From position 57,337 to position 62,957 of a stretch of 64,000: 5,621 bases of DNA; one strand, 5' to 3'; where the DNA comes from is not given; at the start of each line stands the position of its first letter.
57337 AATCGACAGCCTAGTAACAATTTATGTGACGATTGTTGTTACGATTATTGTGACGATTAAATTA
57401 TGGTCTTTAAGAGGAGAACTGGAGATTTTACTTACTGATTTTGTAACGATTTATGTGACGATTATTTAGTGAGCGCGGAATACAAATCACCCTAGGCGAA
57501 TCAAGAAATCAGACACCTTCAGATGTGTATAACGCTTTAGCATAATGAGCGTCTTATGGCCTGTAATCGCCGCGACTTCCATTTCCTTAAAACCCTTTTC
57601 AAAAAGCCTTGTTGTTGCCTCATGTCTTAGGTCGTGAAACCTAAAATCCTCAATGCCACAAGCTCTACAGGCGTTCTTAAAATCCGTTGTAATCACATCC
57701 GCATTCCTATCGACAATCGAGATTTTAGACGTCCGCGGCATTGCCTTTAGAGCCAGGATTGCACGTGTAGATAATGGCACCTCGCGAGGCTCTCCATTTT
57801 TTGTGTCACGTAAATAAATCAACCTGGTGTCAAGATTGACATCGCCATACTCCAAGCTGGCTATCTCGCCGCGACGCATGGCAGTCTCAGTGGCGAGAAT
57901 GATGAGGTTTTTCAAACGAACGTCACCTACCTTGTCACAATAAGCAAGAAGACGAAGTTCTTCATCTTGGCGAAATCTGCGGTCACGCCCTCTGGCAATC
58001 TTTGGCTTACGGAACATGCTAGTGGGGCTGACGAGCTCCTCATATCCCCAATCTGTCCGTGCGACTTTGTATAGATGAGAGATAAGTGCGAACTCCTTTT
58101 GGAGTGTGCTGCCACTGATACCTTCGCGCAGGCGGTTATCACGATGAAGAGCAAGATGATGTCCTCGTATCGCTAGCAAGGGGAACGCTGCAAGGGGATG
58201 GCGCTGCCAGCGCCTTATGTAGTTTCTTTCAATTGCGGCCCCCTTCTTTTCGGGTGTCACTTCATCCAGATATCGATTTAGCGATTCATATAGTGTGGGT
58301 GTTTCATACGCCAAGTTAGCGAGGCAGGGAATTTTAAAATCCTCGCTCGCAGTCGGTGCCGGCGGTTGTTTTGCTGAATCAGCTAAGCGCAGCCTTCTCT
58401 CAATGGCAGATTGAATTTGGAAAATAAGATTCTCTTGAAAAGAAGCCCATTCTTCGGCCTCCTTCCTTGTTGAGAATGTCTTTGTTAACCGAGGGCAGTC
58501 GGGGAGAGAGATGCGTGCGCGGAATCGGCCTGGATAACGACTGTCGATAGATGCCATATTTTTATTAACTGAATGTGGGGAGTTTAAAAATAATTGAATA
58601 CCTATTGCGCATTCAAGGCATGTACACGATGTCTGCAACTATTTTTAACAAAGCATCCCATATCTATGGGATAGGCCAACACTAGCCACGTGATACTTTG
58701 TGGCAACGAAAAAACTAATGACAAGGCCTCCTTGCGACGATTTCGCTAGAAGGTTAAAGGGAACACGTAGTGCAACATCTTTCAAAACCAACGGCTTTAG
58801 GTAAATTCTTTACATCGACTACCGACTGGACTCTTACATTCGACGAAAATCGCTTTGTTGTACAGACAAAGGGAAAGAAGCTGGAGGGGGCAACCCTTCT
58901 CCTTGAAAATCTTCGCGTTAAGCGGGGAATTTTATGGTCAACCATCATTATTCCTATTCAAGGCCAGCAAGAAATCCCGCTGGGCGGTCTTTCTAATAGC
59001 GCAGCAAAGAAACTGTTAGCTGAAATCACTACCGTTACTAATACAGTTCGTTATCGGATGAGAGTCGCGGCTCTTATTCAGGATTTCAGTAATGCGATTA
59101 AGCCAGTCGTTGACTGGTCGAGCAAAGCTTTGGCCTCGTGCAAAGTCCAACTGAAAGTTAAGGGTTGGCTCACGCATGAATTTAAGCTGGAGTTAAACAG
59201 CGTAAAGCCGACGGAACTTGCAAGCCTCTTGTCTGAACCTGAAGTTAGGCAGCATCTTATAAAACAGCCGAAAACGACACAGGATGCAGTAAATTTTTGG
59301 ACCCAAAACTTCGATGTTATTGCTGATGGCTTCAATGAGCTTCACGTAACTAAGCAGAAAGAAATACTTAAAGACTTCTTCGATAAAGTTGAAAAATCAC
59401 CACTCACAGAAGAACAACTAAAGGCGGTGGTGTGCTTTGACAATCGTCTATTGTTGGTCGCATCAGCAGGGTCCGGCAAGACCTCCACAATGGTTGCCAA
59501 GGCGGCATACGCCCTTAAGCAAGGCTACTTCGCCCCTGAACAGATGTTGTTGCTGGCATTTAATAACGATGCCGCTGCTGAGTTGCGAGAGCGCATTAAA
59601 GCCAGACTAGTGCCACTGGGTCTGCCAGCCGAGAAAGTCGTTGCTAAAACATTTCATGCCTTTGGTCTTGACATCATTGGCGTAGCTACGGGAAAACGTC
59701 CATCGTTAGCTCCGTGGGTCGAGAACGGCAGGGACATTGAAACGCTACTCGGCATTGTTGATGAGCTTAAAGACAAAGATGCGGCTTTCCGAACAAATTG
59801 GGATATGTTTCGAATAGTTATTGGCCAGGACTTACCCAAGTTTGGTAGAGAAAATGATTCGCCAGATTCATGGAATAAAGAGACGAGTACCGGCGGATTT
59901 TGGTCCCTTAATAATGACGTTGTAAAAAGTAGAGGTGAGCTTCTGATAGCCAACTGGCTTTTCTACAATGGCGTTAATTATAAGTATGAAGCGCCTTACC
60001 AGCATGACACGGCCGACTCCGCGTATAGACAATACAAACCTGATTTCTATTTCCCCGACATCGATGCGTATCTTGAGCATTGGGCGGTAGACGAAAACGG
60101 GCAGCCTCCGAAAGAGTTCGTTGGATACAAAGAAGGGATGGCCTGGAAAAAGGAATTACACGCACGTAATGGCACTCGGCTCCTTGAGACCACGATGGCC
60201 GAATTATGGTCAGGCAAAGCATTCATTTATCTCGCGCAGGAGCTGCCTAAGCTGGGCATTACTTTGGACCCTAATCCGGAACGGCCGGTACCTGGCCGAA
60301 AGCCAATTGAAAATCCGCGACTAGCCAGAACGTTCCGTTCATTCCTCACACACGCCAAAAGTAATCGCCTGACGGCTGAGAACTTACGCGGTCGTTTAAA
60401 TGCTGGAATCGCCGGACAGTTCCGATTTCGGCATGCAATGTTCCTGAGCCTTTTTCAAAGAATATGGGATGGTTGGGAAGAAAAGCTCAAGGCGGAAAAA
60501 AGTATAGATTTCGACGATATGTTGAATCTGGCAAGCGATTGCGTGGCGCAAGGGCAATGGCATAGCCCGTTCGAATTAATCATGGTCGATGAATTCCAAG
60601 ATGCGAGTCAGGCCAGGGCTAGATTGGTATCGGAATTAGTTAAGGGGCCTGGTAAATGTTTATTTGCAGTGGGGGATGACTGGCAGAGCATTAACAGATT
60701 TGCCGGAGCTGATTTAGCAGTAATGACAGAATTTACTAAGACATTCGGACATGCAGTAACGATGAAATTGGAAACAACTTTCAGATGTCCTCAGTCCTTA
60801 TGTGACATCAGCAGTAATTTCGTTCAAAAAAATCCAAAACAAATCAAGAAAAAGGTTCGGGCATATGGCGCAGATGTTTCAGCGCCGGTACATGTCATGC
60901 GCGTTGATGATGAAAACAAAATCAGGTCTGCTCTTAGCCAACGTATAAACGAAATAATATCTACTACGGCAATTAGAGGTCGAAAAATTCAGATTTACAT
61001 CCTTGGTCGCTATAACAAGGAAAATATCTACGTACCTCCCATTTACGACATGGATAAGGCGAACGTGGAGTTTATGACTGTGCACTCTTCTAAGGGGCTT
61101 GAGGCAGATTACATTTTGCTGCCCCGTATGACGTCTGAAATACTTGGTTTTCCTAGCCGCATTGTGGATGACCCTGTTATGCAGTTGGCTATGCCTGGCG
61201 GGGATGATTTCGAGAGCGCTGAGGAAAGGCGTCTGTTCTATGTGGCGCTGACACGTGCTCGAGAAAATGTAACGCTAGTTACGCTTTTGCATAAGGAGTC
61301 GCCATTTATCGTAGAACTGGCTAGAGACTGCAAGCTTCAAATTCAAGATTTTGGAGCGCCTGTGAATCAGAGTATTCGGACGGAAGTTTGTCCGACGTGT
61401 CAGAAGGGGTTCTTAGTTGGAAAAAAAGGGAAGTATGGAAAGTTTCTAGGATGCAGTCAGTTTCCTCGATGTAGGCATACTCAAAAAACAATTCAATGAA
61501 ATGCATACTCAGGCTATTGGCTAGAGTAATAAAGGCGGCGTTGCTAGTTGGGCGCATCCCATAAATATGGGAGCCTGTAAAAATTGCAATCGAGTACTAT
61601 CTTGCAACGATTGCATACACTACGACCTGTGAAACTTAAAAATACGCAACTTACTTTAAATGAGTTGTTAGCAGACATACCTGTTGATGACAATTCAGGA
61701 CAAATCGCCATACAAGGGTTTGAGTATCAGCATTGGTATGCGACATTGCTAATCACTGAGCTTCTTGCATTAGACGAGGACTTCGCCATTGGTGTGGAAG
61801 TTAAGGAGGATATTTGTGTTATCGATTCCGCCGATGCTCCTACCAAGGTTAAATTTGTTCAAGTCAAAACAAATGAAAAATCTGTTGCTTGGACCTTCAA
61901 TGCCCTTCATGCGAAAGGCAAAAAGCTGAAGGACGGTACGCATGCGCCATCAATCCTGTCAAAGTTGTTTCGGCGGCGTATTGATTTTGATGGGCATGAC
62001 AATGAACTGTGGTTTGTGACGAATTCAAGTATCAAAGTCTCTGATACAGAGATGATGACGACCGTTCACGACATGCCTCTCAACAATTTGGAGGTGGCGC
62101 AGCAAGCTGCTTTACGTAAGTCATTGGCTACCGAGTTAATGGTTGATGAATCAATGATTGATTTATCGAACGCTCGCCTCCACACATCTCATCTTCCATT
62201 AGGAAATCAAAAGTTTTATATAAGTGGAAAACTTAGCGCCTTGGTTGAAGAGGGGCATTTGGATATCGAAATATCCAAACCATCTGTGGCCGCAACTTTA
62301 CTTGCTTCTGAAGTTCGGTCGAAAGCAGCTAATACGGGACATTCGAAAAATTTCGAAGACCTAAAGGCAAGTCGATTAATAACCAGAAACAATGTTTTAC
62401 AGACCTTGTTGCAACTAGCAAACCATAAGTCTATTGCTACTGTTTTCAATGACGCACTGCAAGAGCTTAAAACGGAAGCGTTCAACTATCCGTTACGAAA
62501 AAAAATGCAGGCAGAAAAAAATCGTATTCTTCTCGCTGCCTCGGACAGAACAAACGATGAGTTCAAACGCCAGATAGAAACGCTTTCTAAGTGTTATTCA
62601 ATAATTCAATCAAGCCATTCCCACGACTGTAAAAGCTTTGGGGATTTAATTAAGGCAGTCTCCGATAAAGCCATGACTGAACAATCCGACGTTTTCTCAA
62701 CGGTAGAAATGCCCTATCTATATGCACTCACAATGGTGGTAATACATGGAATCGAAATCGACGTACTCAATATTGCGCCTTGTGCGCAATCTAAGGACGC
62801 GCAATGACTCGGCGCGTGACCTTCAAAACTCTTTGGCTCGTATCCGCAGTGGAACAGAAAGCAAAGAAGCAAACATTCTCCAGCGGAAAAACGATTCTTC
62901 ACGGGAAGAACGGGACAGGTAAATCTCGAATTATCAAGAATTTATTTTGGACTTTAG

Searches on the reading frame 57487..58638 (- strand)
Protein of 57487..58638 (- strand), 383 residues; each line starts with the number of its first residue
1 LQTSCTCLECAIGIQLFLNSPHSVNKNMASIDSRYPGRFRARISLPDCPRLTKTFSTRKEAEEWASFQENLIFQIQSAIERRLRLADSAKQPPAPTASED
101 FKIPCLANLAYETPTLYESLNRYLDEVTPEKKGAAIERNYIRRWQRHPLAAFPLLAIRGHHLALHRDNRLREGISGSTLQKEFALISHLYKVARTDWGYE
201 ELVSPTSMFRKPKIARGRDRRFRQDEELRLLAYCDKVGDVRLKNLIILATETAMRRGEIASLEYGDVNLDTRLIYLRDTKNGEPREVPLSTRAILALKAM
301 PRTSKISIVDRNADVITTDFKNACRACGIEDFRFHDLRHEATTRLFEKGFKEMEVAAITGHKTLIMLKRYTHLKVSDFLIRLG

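Call 38: search_protein_families(library=pfam, proteins=[window:57487-58638:-], max_evalue=0.01)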
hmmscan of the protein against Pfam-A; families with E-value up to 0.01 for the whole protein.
window:57487-58638:- (383 aa): 1 family
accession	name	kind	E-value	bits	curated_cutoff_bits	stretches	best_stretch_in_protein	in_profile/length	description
PF00589.27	Phage_integrase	-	2.4e-28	99.5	27.1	1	221-374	2-169/172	Phage integrase family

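Call 51: search_protein_families(library=padloc, proteins=[window:57487-58638:-], max_evalue=0.001)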
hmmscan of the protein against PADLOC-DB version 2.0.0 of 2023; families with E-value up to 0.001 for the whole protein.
window:57487-58638:- (383 aa): 0 families

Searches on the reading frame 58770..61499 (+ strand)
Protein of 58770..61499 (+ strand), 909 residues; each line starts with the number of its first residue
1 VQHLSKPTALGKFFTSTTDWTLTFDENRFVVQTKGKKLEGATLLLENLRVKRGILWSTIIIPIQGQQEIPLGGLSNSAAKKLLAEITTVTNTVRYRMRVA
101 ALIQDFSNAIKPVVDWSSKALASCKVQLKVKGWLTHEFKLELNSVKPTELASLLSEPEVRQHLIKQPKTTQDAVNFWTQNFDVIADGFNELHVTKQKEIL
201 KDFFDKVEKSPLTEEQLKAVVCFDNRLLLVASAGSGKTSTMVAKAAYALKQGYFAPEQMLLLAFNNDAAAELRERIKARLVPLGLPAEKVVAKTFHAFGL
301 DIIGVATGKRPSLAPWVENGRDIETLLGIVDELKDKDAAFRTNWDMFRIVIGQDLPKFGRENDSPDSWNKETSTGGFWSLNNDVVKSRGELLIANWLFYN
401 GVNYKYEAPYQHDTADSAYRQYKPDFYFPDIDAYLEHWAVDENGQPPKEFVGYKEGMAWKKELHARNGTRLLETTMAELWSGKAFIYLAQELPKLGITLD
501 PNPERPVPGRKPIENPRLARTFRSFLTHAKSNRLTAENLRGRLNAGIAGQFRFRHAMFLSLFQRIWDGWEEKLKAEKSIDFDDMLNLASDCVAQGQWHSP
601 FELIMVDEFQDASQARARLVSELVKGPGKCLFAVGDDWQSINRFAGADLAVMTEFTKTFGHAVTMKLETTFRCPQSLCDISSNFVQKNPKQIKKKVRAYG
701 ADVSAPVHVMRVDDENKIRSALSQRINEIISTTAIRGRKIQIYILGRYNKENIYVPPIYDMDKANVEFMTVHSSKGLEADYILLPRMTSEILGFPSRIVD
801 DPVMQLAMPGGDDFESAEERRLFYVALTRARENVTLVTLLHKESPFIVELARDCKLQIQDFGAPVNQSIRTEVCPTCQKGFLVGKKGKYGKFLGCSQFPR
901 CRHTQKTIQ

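Call 38: search_protein_families(library=pfam, proteins=[window:58770-61499:+], max_evalue=0.01)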
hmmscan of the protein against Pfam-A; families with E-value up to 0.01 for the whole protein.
window:58770-61499:+ (909 aa): 9 families
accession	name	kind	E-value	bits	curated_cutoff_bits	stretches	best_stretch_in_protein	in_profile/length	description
PF00580.27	UvrD-helicase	-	8.5e-44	150.7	23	1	212-659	1-270/271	UvrD/REP helicase N-terminal domain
PF13361.12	UvrD_C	-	8.6e-18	65.3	25.6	1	763-837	284-346/350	UvrD-like helicase C-terminal domain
PF13245.12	AAA_19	-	5.3e-17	62.7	25.1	2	222-337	9-103/134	AAA domain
PF01396.24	Zn_ribbon_Top1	-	5.2e-11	42.6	32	1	872-906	2-35/39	Topoisomerase DNA binding C4 zinc finger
PF13538.12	UvrD_C_2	-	4.8e-09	36.4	27.4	1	813-837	28-52/52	UvrD-like helicase C-terminal domain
PF13604.12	AAA_30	-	2.9e-08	34.1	27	1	212-277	2-67/191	AAA domain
PF12462.13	Helicase_IV_N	-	1.4e-06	28.8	24.5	1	6-154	4-130/163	DNA helicase IV / RNA helicase N terminal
PF04851.21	ResIII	-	0.0031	17.9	22.5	1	196-278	8-75/164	Type III restriction enzyme, res subunit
PF01443.25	Viral_helicase1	-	0.0097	16.2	21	0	766-838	177-228/228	Viral superfamily 1 RNA helicase core domain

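Call 51: search_protein_families(library=padloc, proteins=[window:58770-61499:+], max_evalue=0.001)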
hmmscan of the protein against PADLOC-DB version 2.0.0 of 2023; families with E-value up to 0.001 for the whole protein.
window:58770-61499:+ (909 aa): 54 families (the best 25 are shown)
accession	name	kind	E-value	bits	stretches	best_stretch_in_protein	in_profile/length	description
PDLC00117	GajB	-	3.4e-47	159.2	3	565-746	178-357/604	UrvD helicase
PDLC00114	GajB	-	1.3e-44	150.8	3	562-749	172-361/635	UrvD helicase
PDLC03802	RTasHel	-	6.6e-44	148.8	3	569-740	156-317/675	DRT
PDLC00103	GajB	-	5.8e-39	132.5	3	564-743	171-352/612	UrvD helicase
PDLC00132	GajB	-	5.3e-35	119.2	3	561-733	170-340/625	UrvD helicase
PDLC00107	GajB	-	3e-34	116.6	3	212-302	16-113/587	UrvD helicase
PDLC00127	GajB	-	1.2e-30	104.7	2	563-733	159-330/594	UrvD helicase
PDLC00123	GajB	-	1.5e-29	101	3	601-750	177-316/540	UrvD helicase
PDLC00122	GajB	-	6.6e-28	95.9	3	597-694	159-256/502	UrvD helicase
PDLC00130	GajB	-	3.9e-27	92.8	2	597-691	202-296/589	UrvD helicase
PDLC00134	GajB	-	8.8e-26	88.9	2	600-744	212-355/431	UrvD helicase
PDLC00116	GajB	-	4.8e-24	82.9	2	597-740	156-294/557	UrvD helicase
PDLC00129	GajB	-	4.4e-22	76.4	2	601-696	227-320/594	UrvD helicase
PDLC00144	GajB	-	1.3e-20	71.6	2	579-744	134-302/559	UrvD helicase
PDLC00112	GajB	-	1.5e-20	71.4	2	601-737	212-343/581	UrvD helicase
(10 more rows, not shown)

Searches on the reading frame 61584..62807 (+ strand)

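Call 38: search_protein_families(library=pfam, proteins=[window:61584-62807:+], max_evalue=0.01)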
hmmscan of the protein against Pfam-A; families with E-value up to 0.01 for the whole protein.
window:61584-62807:+ (407 aa): 1 family
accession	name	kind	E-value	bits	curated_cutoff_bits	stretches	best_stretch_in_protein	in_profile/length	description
PF14130.12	Cap4_nuclease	-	1e-28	101.4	26.2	1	38-248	2-200/200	Cap4, dsDNA endonuclease domain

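Call 51: search_protein_families(library=padloc, proteins=[window:61584-62807:+], max_evalue=0.001)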
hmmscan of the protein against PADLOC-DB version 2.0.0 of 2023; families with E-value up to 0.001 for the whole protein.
window:61584-62807:+ (407 aa): 15 families
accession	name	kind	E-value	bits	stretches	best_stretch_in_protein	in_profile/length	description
PDLC03849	LmuA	-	2.2e-54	183.4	1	27-384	5-361/370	-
PDLC00238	LmuA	-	8.1e-44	148.5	1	24-372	4-349/365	DUF4297 domain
PDLC00243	LmuA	-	1.8e-33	114.6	1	24-291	2-260/361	DUF4297 domain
PDLC00245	LmuA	-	1e-23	82.4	1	35-349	20-346/384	DUF4297 domain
PDLC00239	LmuA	-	3.5e-23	80.5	1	36-374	13-334/349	DUF4297 domain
PDLC00240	LmuA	-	7.6e-22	76.2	1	35-382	16-359/364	DUF4297 domain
PDLC03848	LmuA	-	2e-16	59.3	1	42-329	12-297/373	-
PDLC00248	LmuA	-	2.9e-15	54.3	1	36-278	13-248/359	DUF4297 domain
PDLC00247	LmuA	-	9.3e-12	42.8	1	39-312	14-293/376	DUF4297 domain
PDLC00241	LmuA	-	2e-10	38.9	1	35-332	3-264/314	DUF4297 domain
PDLC00173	HamA1|HamA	-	5.9e-10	36.4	1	35-182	8-149/539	DUF1837 domain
PDLC00153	HamA1|HamA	-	1.4e-09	35.4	1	36-127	5-93/541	DUF1837 domain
PDLC00260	LmuB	-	3.7e-09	34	1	31-220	6-198/388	DUF4297 domain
PDLC00242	LmuA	-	4.7e-09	33.7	1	32-222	7-200/388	DUF4297 domain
PDLC00198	HamA2|HamA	-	4.1e-08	30.4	1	25-115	3-93/542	DUF1837 domain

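Call 104: search_protein_families(library=ncbifam, proteins=[window:61584-62807:+], max_evalue=0.01)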
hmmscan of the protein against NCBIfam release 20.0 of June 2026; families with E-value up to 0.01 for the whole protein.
window:61584-62807:+ (407 aa): 0 families
